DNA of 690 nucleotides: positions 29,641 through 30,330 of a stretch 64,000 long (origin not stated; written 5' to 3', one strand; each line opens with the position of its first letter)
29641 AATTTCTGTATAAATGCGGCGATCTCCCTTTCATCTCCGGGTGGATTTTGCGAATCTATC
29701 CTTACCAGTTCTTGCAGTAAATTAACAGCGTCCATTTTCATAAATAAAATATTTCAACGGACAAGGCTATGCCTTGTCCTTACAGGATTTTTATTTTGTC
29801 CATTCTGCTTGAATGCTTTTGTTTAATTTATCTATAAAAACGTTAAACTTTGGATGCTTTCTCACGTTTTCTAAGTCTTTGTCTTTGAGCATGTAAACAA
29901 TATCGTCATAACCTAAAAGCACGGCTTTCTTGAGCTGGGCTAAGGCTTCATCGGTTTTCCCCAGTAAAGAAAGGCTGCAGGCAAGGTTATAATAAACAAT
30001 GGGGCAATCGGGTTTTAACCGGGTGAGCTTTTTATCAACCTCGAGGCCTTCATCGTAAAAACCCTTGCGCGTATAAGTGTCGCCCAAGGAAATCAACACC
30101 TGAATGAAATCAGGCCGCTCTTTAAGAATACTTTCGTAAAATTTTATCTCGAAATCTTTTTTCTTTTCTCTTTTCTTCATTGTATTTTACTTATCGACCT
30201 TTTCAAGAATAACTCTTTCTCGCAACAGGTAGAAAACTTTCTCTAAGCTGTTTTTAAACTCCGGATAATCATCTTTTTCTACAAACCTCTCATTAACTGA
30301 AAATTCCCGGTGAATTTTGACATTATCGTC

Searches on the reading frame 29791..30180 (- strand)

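Call 80: search_protein_families(library=pfam, proteins=[window:29791-30180:-], max_evalue=0.00001)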
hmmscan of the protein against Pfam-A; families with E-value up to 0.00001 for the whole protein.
window:29791-30180:- (129 aa): 5 families
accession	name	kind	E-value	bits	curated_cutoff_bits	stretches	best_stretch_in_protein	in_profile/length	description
PF13181.12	TPR_8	-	4.6e-07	29.9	25.7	0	62-87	3-28/34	Tetratricopeptide repeat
PF07719.23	TPR_2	-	9e-07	29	27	0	62-89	3-30/34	Tetratricopeptide repeat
PF13414.12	TPR_11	-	1.6e-06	28.2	26.8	0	33-67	1-35/42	TPR repeat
PF00515.34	TPR_1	-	4.9e-06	26.6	27.8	0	61-87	2-28/34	Tetratricopeptide repeat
PF13431.12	TPR_17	-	6e-06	26.6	24.4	0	54-81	7-34/34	Tetratricopeptide repeat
